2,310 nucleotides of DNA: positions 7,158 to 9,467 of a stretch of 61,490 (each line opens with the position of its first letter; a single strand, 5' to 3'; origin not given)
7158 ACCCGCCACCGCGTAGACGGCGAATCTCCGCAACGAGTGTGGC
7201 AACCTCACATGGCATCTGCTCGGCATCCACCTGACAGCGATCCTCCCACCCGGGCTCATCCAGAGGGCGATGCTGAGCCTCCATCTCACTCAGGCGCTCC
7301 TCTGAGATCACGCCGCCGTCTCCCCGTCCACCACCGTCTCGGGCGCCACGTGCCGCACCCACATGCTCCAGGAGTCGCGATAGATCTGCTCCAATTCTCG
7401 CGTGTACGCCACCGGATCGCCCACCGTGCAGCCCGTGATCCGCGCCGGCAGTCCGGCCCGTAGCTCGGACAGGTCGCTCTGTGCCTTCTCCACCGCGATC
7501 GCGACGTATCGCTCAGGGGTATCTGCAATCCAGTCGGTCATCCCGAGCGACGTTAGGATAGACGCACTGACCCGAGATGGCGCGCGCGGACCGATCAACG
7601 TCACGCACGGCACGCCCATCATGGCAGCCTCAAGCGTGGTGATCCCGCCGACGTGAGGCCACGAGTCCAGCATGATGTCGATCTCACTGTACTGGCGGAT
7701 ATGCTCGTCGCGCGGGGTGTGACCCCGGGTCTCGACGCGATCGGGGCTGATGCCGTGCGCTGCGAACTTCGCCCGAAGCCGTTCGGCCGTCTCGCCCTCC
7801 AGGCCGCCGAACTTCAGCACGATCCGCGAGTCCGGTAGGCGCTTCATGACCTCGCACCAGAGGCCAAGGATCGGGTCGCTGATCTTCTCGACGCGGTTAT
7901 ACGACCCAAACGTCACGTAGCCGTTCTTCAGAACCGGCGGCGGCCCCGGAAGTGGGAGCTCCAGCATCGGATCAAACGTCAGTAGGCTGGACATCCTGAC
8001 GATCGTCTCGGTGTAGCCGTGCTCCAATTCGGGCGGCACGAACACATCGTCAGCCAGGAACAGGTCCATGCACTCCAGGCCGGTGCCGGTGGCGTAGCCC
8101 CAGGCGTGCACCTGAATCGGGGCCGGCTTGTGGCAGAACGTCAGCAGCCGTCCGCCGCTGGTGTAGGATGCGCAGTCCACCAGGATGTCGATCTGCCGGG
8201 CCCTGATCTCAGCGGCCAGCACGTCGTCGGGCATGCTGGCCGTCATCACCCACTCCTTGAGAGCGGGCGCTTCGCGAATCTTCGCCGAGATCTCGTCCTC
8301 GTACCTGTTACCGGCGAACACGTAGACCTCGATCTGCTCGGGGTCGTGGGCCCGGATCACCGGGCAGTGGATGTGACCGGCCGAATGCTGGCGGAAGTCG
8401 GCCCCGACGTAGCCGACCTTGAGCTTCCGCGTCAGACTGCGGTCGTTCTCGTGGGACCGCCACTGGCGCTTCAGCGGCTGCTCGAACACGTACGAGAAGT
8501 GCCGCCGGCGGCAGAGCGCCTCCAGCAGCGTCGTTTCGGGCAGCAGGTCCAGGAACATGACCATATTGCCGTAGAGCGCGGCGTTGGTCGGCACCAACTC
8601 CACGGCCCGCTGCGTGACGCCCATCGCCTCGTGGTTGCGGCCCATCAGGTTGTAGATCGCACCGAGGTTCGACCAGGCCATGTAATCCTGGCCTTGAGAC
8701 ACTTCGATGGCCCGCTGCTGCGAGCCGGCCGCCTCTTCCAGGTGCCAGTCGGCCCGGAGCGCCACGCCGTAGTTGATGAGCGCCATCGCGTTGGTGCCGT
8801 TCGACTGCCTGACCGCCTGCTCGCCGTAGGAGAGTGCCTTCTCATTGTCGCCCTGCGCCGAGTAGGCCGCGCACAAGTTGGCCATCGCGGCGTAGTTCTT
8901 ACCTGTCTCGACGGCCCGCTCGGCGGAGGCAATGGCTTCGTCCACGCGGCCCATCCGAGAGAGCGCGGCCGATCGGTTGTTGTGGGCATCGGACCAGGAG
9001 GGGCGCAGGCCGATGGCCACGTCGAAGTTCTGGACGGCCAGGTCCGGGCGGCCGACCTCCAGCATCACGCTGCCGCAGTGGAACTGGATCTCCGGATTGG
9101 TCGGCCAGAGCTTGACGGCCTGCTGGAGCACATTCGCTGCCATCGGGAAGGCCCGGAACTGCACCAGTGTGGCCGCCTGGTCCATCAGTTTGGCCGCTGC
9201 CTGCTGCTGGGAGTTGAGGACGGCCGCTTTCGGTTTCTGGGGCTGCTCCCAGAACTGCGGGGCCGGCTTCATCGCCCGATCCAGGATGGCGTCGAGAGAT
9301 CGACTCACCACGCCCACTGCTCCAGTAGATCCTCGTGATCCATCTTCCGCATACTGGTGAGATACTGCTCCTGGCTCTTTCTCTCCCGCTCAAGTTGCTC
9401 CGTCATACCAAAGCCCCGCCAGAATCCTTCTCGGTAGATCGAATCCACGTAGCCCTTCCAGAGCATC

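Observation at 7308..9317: OGT/SPINDLY-like TPR-GT41 glycosyltransferase embedded in the virion structural operon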

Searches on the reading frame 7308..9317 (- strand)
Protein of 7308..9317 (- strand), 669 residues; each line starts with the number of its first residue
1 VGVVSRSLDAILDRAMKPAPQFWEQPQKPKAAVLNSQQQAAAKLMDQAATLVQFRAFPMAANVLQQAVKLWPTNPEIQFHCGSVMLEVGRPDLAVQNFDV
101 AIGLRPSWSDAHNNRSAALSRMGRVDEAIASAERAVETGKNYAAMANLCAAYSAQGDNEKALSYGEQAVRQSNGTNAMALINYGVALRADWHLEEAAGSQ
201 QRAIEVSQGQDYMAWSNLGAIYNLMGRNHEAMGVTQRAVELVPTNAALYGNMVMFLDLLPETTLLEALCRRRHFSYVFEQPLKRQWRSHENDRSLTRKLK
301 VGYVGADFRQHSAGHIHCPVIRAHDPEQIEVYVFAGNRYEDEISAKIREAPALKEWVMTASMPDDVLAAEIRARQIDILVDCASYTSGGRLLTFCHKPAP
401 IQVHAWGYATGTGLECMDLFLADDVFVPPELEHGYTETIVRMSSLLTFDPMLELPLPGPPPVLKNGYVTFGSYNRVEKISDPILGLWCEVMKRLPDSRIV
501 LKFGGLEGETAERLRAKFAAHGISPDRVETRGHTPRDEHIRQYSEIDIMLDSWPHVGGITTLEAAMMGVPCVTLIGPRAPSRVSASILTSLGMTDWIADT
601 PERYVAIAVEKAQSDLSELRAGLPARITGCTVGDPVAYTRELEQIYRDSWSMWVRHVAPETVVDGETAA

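Call 3: search_protein_families(library=pfam, proteins=[window:7308-9317:-], max_evalue=0.01)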
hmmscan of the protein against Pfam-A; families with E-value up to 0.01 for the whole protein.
window:7308-9317:- (669 aa): 15 families
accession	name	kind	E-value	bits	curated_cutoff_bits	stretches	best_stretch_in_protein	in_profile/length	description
PF13844.12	Glyco_transf_41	-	2.9e-41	141.8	25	2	288-443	69-225/543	Glycosyl transferase family 41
PF07719.23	TPR_2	-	1.8e-15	56.2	27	1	110-137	2-29/34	Tetratricopeptide repeat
PF13428.12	TPR_14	-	4.2e-12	45.9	23.5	0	214-250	3-39/44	Tetratricopeptide repeat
PF00515.34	TPR_1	-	1e-11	44.6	27.8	1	214-245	3-34/34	Tetratricopeptide repeat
PF13431.12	TPR_17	-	9.6e-11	41.5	24.4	0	202-231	4-32/34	Tetratricopeptide repeat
PF13424.12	TPR_12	-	7.4e-10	39.3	30.1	2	111-169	5-72/77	Tetratricopeptide repeat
PF13432.12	TPR_16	-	8.1e-10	39.4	32.7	1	118-173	6-62/65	Tetratricopeptide repeat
PF13414.12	TPR_11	-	1.6e-09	37.7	26.8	1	60-89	13-42/42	TPR repeat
PF13176.12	TPR_7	-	3.8e-08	33.3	27.9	0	214-243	1-30/36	Tetratricopeptide repeat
PF14559.12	TPR_19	-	4.9e-08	33.6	25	1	86-151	2-67/68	Tetratricopeptide repeat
PF13181.12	TPR_8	-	8.3e-07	29.1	25.7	0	110-137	2-29/34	Tetratricopeptide repeat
PF13374.12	TPR_10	-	0.00015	22.1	27.5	0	113-138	6-31/42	Tetratricopeptide repeat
PF13429.12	TPR_15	-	0.00034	20.6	26.2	0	15-203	96-274/280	Tetratricopeptide repeat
PF23914.1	TPR_CcmH_CycH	-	0.0012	19.2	42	0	207-247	45-85/158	Cytochrome c-type biogenesis protein H TPR domain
PF13692.12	Glyco_trans_1_4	-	0.0056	17.4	27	0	484-574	21-106/142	Glycosyl transferases group 1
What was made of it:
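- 7308..9317 (-): TPR-GT41 glycosyltransferase gene. This is the maximal ORF of 669 aa; the likely start is the GTG at 9311 or 9308. Pfam PF13844 at E=2.9e-41 plus TPR models (call 3).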

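Call 4: search_protein_families(library=phrogs, proteins=[window:7308-9317:-], max_evalue=0.01)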
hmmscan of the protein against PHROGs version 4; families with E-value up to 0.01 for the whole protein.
window:7308-9317:- (669 aa): 2 families
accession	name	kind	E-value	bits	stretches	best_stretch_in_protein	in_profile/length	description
phrog_7590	-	unknown function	1.5e-07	32.5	1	42-170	56-151/234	-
phrog_13126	-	moron, auxiliary metabolic gene and host takeover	0.002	18.4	1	62-193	179-314/394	beta-1,4-glycosyltransferase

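Call 5: search_protein_families(library=ncbifam, proteins=[window:7308-9317:-], max_evalue=0.01)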
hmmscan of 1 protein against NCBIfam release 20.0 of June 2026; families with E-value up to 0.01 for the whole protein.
window:7308-9317:- (669 aa): 15 families
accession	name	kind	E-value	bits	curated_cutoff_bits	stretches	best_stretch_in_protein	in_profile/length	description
NF040959.1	MamA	equivalog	2.1e-17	63.3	200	2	38-137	102-201/204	magnetosome protein MamA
TIGR02521.1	type_IV_pilW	equivalog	2.7e-14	53.3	154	2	35-140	25-130/234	type IV pilus biogenesis/stability protein PilW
NF033762.1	social_mot_Tgl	equivalog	2e-12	47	225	1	60-196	50-189/252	social motility TPR repeat lipoprotein Tgl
TIGR02917.1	PEP_TPR_lipo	equivalog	2.2e-11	42.4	312.2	1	34-249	355-570/899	XrtA/PEP-CTERM system TPR-repeat protein PrsT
NF047558.1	TPR_END_plus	domain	1.1e-10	41.3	32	0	111-146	1-36/56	TPR end-of-group domain-containing protein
NF033920.0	C39_PA2778_fam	equivalog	1.1e-09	38.1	150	1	37-138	152-253/255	PA2778 family cysteine peptidase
NF033758.1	gliding_GltE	equivalog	2.8e-08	33.2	225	1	36-171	185-319/411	adventurous gliding motility TPR repeat lipoprotein GltE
TIGR03939.1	PGA_TPR_OMP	equivalog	3.5e-06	25.5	366.65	1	119-273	63-215/800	poly-beta-1,6 N-acetyl-D-glucosamine export porin PgaA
NF002725.1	PRK02603.1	equivalog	0.00026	21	143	0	144-201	74-130/173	photosystem I assembly protein Ycf3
NF049992.1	NGTferase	equivalog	0.0003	19.5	1000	1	526-613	484-572/614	UDP-glucose:protein N-beta-glucosyltransferase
NF033161.1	lipo_LipL41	equivalog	0.00096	18.2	400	1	137-172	297-332/358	lipoprotein LipL41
NF008391.2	PRK11189.1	equivalog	0.0015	18.1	250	1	59-136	83-160/297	lipoprotein NlpI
NF040561.1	PrimPol_Msp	equivalog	0.0019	16.8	200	1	60-155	10-105/515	CRISPR-associated primase-polymerase type A1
NF052415.1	T3SS_chap_SctY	equivalog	0.0036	17.8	70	1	43-137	8-105/106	type III secretion apparatus assembly chaperone SctY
TIGR02552.1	LcrH_SycD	equivalog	0.0046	16.7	104.8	0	53-106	64-117/136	SycD/LcrH family type III secretion system chaperone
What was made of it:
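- On HMW1C/NGT N-glycosyltransferases (GT41): NF049992 scores 19.5 bits against a cutoff of 1000, over the last ~90 residues only (call 5).
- Closest known: HMW1C/NGT. Different: The NCBIfam NGTferase model scores only 19.5 bits against a cutoff of 1000 (call 5).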

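Call 6: search_dna_similar(query=window:7308-9317:-, collection=phages, mode=protein, max_rows=40)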
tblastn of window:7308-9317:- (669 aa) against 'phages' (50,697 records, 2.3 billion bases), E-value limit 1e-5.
No match.
